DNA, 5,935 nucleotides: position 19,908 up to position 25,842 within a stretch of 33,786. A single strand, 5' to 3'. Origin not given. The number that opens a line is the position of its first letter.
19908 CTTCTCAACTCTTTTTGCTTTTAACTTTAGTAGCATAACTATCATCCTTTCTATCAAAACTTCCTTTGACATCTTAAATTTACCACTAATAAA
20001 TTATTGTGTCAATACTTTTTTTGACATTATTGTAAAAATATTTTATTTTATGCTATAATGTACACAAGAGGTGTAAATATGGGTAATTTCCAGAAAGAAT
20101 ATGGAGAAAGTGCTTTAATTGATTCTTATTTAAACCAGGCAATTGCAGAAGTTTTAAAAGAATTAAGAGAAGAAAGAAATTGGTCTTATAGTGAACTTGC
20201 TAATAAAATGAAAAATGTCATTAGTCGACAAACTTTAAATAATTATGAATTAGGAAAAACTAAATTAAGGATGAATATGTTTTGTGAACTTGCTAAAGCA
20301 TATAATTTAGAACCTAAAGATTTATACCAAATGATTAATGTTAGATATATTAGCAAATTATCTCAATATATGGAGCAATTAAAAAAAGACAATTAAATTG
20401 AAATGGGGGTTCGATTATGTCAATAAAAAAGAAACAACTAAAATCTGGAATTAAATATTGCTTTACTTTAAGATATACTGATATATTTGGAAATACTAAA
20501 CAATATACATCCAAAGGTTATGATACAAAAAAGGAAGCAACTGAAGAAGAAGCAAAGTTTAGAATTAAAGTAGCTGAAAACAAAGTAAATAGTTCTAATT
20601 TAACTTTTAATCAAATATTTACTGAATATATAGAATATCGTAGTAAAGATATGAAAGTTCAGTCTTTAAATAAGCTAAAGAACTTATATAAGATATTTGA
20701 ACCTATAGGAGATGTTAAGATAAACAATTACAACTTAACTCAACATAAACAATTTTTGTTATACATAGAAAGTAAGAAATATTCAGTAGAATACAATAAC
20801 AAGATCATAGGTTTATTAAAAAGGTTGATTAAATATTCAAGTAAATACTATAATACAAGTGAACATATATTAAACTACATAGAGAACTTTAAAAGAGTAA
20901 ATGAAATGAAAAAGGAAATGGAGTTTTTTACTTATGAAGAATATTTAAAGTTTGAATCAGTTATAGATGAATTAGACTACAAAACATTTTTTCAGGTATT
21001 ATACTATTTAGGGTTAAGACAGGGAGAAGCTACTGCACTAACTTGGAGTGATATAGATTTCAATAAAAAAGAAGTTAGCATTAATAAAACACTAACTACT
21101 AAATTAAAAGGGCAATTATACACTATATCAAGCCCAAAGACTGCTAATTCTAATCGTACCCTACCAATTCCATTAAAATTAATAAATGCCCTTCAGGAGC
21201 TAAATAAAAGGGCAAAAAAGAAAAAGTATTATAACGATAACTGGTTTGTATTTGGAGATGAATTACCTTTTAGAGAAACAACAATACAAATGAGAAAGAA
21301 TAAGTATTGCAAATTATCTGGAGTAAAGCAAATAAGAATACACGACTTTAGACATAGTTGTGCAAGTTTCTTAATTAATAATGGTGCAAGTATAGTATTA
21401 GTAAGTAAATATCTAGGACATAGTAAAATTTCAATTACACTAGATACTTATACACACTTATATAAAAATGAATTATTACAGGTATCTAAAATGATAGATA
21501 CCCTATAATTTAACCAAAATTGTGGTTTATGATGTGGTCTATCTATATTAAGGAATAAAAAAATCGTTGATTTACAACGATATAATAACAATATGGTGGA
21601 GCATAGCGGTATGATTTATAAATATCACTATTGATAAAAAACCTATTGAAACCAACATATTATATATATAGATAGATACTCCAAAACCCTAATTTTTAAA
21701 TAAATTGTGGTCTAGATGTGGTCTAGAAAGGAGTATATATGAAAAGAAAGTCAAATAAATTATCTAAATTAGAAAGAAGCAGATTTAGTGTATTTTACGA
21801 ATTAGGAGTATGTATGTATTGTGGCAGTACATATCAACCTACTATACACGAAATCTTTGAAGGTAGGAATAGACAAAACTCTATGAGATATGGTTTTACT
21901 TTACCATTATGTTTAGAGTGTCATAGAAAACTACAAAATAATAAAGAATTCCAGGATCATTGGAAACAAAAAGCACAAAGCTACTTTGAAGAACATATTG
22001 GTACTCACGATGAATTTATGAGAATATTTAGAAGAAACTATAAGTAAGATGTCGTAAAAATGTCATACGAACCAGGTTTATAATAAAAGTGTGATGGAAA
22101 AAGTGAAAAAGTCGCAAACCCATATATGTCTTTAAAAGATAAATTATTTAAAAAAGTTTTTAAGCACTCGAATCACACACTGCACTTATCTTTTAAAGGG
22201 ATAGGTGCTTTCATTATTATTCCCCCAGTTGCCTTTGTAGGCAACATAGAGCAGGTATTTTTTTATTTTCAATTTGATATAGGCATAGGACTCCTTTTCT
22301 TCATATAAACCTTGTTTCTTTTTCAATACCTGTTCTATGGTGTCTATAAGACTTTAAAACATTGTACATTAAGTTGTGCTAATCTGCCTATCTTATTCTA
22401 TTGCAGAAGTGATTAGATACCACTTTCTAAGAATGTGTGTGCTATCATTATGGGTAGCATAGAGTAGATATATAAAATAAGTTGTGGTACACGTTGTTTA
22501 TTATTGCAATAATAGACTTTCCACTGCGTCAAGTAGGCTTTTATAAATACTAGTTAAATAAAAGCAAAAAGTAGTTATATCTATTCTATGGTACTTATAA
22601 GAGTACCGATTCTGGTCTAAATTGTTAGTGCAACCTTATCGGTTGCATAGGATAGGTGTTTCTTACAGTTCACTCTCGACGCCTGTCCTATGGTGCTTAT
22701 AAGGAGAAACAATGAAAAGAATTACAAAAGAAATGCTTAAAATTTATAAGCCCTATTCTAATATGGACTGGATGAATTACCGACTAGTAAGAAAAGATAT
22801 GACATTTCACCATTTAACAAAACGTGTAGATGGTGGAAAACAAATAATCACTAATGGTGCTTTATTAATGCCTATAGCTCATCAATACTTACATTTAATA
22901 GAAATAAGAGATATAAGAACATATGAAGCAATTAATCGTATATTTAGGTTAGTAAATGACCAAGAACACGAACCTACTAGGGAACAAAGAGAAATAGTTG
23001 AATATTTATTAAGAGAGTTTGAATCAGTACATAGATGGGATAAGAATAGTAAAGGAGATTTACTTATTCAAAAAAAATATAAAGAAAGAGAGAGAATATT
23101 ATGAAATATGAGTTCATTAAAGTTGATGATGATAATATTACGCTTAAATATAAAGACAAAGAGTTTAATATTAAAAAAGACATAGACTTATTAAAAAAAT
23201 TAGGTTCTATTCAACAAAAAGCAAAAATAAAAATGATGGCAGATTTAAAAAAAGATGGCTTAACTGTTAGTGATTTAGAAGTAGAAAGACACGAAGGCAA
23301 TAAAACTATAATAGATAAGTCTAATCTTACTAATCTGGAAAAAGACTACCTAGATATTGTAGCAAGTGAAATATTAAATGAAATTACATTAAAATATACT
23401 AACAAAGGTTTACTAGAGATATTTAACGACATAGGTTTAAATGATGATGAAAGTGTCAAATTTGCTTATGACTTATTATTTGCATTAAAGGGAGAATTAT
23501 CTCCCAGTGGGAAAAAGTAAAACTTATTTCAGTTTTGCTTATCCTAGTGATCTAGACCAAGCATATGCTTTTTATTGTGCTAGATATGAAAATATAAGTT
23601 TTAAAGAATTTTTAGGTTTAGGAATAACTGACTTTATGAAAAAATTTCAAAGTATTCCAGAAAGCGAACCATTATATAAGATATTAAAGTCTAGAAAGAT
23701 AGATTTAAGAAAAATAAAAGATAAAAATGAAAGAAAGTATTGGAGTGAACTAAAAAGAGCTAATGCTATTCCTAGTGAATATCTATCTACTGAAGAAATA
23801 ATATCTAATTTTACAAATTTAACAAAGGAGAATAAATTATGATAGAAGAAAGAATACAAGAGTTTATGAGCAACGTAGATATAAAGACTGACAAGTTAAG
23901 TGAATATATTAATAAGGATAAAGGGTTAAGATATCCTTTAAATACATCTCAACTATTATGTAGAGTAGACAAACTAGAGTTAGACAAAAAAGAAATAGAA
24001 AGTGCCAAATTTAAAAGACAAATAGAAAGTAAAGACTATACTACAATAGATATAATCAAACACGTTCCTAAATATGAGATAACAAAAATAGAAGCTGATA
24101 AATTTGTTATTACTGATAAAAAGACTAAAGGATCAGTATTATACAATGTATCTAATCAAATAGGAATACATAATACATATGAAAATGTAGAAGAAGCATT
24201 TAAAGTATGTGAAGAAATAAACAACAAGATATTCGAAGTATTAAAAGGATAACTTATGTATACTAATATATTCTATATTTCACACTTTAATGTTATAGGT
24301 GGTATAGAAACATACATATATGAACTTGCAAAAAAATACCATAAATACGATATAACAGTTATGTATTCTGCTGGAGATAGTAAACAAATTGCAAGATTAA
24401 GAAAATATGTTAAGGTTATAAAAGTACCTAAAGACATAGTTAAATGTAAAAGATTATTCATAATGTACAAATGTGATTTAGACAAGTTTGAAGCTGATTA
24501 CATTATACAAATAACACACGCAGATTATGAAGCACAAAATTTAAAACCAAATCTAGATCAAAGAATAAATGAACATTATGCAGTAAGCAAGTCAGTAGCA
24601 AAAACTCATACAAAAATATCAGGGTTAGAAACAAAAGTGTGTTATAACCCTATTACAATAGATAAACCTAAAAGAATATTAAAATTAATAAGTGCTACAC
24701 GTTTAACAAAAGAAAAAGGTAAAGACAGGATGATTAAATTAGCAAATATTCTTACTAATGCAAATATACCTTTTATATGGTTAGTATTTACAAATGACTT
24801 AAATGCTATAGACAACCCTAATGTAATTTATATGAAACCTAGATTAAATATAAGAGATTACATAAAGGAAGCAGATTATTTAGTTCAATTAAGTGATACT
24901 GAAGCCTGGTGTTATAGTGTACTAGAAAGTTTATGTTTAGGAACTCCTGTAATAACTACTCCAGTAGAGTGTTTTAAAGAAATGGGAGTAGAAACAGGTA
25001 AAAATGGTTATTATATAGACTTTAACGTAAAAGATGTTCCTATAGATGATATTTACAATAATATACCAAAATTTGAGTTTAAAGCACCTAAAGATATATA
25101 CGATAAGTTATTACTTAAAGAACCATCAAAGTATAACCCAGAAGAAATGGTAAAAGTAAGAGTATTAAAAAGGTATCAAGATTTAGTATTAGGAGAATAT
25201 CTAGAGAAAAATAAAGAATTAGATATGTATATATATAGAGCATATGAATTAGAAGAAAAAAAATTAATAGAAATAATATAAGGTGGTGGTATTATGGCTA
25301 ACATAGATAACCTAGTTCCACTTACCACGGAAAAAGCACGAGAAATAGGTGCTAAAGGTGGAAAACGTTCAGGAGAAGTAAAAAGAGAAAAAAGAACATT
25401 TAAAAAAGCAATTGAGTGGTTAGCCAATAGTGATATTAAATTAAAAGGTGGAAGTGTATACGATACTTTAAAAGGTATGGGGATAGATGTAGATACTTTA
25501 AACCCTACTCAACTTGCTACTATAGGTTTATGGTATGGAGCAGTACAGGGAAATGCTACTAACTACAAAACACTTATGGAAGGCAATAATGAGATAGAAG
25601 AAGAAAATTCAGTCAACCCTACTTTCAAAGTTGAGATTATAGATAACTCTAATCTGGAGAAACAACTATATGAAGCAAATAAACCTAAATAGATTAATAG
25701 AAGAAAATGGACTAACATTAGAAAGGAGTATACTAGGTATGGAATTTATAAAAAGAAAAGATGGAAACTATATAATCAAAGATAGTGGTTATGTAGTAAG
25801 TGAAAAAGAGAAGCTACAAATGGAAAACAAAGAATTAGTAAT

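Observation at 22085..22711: ~630-nt non-coding region folds into three paralogous RNA units supported by compensatory changes and G:U-only mismatches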

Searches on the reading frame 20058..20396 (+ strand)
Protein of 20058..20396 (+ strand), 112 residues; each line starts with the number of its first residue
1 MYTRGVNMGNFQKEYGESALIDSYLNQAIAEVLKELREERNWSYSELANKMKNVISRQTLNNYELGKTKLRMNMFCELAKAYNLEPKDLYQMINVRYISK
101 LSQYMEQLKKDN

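Call 7: search_protein_families(library=pfam, proteins=[window:20058-20396:+], max_evalue=0.01)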
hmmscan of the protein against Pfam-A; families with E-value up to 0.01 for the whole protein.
window:20058-20396:+ (112 aa): 4 families
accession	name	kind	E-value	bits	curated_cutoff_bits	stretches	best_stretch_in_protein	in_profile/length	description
PF01381.28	HTH_3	-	1.3e-12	48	23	1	33-88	1-54/55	Helix-turn-helix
PF12844.13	HTH_19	-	2.5e-09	37.4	30.2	1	31-93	2-62/64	Helix-turn-helix domain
PF13560.12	HTH_31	-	3.2e-08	34.2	27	1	29-86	2-58/64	Helix-turn-helix domain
PF13443.12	HTH_26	-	0.00031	21.4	22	1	33-92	2-60/63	Cro/C1-type HTH DNA-binding domain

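Call 8: search_protein_families(library=phrogs, proteins=[window:20058-20396:+], max_evalue=0.001)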
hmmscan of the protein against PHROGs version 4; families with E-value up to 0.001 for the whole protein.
window:20058-20396:+ (112 aa): 8 families
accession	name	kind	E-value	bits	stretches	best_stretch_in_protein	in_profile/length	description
phrog_3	-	transcription regulation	3.2e-12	47.9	1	23-100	83-156/430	transcriptional repressor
phrog_8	-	transcription regulation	8.8e-11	42.8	1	26-87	74-133/346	transcriptional regulator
phrog_2967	-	transcription regulation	4.4e-09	37.2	1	26-105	8-87/225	transcriptional regulator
phrog_4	-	transcription regulation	1.9e-07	31.4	1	15-99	132-201/400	transcriptional repressor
phrog_2439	-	transcription regulation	2.3e-07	31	1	30-91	9-68/367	transcriptional regulator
phrog_1373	-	transcription regulation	4.5e-07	31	1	12-83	52-116/166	transcriptional regulator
phrog_2328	-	transcription regulation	0.0001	23.1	1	27-90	14-75/128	transcriptional repressor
phrog_5823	-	transcription regulation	0.00022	21.5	1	27-89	5-66/404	transcriptional regulator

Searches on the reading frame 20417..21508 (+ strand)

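Call 7: search_protein_families(library=pfam, proteins=[window:20417-21508:+], max_evalue=0.01)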
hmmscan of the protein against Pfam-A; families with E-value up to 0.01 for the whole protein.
window:20417-21508:+ (363 aa): 2 families
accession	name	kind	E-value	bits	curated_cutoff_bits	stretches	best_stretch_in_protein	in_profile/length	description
PF00589.27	Phage_integrase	-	3.1e-28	99.1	27.1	1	183-351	19-171/172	Phage integrase family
PF14657.12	Arm-DNA-bind_4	-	8.1e-09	35.4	22.3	1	14-55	2-45/47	Arm DNA-binding domain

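Call 8: search_protein_families(library=phrogs, proteins=[window:20417-21508:+], max_evalue=0.001)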
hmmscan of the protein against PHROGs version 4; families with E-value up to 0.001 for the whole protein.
window:20417-21508:+ (363 aa): 7 families
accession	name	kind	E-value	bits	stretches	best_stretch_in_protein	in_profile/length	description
phrog_1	-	integration and excision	1.3e-62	214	1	9-361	119-448/611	integrase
phrog_216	-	integration and excision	1.5e-32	113.9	1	159-362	50-238/301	integrase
phrog_7685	-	integration and excision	7.9e-14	52.8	1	241-361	123-236/240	integrase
phrog_23783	-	integration and excision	2.8e-09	38.2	1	3-147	6-144/162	integrase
phrog_25190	-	integration and excision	5.6e-07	30.9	1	284-353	25-94/109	integrase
phrog_35951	-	unknown function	3.1e-05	25.3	1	299-362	14-76/97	-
phrog_7269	-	integration and excision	4e-05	24.5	1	306-353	28-74/89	integrase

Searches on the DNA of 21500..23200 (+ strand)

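Call 4: search_rna_families(source=window, start=21900, end=22900, threshold=evalue, max_evalue=10)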
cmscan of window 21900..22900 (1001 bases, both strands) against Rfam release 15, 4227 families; matches with E-value up to 10: 5.
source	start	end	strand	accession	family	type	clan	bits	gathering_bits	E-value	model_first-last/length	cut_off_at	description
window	22500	22614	+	RF01251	snR3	Gene; snRNA; snoRNA; HACA-box;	CL00040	20.5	40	0.61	1-193/193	no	Small nucleolar RNA snR3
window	22129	22200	-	RF04113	MIR1523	Gene; miRNA;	-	17.4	96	3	1-92/92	no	MIR1523 microRNA precursor family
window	22627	22709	+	RF00781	mir-505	Gene; miRNA;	-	16.6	60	2.5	1-83/83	no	mir-505 microRNA precursor family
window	22633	22705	+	RF00244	mir-26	Gene; miRNA;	-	16.3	57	1.3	1-81/81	no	mir-26 microRNA precursor family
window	22565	22612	-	RF00032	Histone3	Cis-reg;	-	13.1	34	5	1-46/46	no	Histone 3' UTR stem-loop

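Call 9: search_dna_similar(query=window:21500-23200:+, collection=phages, mode=distant, max_rows=30)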
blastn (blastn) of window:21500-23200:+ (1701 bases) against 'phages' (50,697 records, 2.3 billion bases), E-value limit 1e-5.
No match.

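Call 80: search_rna_families(sources=[L088, L100, L181, L134, L118, L129, L186, L003, L070, L107, L111, L084], threshold=gathering)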
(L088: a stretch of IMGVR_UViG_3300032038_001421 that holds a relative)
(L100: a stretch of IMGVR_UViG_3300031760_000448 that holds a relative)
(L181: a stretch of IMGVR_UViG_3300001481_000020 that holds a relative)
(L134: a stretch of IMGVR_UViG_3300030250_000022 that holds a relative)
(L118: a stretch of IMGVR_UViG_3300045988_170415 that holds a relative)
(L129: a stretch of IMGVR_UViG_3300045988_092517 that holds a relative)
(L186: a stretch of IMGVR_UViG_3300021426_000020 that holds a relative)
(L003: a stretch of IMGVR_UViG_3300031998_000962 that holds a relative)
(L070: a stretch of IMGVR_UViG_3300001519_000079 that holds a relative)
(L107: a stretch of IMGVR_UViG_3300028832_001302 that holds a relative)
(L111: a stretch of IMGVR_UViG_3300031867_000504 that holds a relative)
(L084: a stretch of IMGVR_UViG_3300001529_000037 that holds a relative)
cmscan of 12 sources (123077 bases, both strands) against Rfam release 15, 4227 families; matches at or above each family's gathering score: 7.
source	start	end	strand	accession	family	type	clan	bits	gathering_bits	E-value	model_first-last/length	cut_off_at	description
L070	3720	3792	+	RF00005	tRNA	Gene; tRNA;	CL00001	63.1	29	4.8e-11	1-71/71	no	tRNA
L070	3799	3872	+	RF00005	tRNA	Gene; tRNA;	CL00001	59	29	6.2e-10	1-71/71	no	tRNA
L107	4712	4783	+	RF00005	tRNA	Gene; tRNA;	CL00001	55.5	29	5.9e-09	1-71/71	no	tRNA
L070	3639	3712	+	RF00005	tRNA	Gene; tRNA;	CL00001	55.2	29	6.9e-09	1-71/71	no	tRNA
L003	8313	8384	-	RF00005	tRNA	Gene; tRNA;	CL00001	53.8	29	1.7e-08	1-71/71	no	tRNA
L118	3396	3469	+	RF00005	tRNA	Gene; tRNA;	CL00001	48.3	29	5.5e-07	1-71/71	no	tRNA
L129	9015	9138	-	RF00005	tRNA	Gene; tRNA;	CL00001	46.8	29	1.4e-06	1-71/71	no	tRNA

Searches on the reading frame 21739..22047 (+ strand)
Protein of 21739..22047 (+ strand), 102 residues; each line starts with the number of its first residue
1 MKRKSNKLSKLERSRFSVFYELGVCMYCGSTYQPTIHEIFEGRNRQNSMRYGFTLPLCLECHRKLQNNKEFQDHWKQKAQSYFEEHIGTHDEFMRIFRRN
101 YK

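Call 7: search_protein_families(library=pfam, proteins=[window:21739-22047:+], max_evalue=0.01)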
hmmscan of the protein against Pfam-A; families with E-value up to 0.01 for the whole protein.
window:21739-22047:+ (102 aa): 1 family
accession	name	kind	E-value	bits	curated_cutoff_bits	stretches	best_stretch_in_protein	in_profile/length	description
PF06147.18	DUF968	-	0.00015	22.3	27.8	1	7-72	83-150/171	Protein of unknown function (DUF968)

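Call 8: search_protein_families(library=phrogs, proteins=[window:21739-22047:+], max_evalue=0.001)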
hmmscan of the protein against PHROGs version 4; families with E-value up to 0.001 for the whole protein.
window:21739-22047:+ (102 aa): 4 families
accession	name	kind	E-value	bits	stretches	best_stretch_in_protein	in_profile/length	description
phrog_7566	-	unknown function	2.6e-20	73.5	1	23-101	13-95/96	-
phrog_22514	-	DNA, RNA and nucleotide metabolism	8.3e-06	27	1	3-87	48-130/187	HNH endonuclease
phrog_1588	-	unknown function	2.4e-05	25.1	1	4-94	19-106/132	-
phrog_96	-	DNA, RNA and nucleotide metabolism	0.00051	20.5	1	6-80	242-314/334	HNH endonuclease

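Call 18: find_related_loci(query=window:21739-22047:+, collection=viral_contigs, flank=3000)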
Query window:21739-22047:+ (102 aa) in viral_contigs; peptide patterns used: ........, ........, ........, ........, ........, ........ (x = any residue, [..] = any of these).
13 stretches matched a pattern; 2 encode a relative of the query (tblastn E <= 1e-3); 2 distinct loci.
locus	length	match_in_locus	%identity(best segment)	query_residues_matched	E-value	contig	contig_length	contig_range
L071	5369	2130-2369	44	25-101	4e-15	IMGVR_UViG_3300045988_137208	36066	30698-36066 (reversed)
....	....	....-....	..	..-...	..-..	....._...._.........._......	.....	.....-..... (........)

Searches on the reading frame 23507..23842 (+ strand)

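Call 7: search_protein_families(library=pfam, proteins=[window:23507-23842:+], max_evalue=0.01)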
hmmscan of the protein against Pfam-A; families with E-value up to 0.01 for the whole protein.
window:23507-23842:+ (111 aa): 1 family
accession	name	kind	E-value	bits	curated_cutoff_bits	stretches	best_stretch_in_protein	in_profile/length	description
PF06854.16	Phage_Gp15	-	5.9e-05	23.6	23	1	9-85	92-167/170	Bacteriophage Gp15 protein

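Call 8: search_protein_families(library=phrogs, proteins=[window:23507-23842:+], max_evalue=0.001)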
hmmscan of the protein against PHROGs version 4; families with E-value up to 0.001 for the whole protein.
window:23507-23842:+ (111 aa): 1 family
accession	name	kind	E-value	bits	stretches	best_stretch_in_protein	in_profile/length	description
phrog_706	-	unknown function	5.5e-05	23.9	1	42-96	135-190/201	-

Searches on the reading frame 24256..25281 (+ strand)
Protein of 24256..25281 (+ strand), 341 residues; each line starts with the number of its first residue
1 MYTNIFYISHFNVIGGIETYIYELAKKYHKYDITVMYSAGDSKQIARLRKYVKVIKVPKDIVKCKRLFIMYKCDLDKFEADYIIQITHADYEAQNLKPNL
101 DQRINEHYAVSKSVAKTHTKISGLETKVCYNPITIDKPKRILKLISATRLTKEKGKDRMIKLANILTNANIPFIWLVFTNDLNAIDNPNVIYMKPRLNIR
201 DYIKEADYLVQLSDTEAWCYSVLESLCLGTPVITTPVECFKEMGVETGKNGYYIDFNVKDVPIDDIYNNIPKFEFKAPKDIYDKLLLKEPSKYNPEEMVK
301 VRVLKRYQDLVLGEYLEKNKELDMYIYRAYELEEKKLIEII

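Call 7: search_protein_families(library=pfam, proteins=[window:24256-25281:+], max_evalue=0.01)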
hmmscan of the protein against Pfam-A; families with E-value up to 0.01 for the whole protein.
window:24256-25281:+ (341 aa): 2 families
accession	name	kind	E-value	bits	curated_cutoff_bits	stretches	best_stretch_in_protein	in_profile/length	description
PF00534.26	Glycos_transf_1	-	4e-12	46.5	26.4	1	142-257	16-143/172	Glycosyl transferases group 1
PF13692.12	Glyco_trans_1_4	-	6.6e-08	33.4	27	1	187-255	58-125/142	Glycosyl transferases group 1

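Call 8: search_protein_families(library=phrogs, proteins=[window:24256-25281:+], max_evalue=0.001)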
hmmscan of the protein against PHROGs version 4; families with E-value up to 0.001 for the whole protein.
window:24256-25281:+ (341 aa): 1 family
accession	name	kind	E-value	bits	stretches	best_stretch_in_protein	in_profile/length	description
phrog_2170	-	moron, auxiliary metabolic gene and host takeover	3.7e-12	47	1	21-260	26-309/374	glycosyltransferase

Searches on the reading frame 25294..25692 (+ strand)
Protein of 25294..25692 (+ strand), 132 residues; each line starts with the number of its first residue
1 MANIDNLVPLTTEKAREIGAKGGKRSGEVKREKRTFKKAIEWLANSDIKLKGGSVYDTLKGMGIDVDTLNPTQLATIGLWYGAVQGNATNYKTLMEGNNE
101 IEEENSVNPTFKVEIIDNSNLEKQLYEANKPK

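Call 7: search_protein_families(library=pfam, proteins=[window:25294-25692:+], max_evalue=0.01)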
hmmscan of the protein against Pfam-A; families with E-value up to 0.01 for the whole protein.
window:25294-25692:+ (132 aa): 1 family
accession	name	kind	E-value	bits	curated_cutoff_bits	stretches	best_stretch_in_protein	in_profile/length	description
PF10685.14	KGG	-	0.00011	22.9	20.4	1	13-27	8-22/22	Stress-induced bacterial acidophilic repeat motif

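Call 8: search_protein_families(library=phrogs, proteins=[window:25294-25692:+], max_evalue=0.001)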
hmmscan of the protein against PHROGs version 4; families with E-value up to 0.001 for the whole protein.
window:25294-25692:+ (132 aa): 1 family
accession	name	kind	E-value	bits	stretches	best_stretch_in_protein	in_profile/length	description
phrog_2412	-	unknown function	8e-12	46.4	1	1-123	1-120/150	-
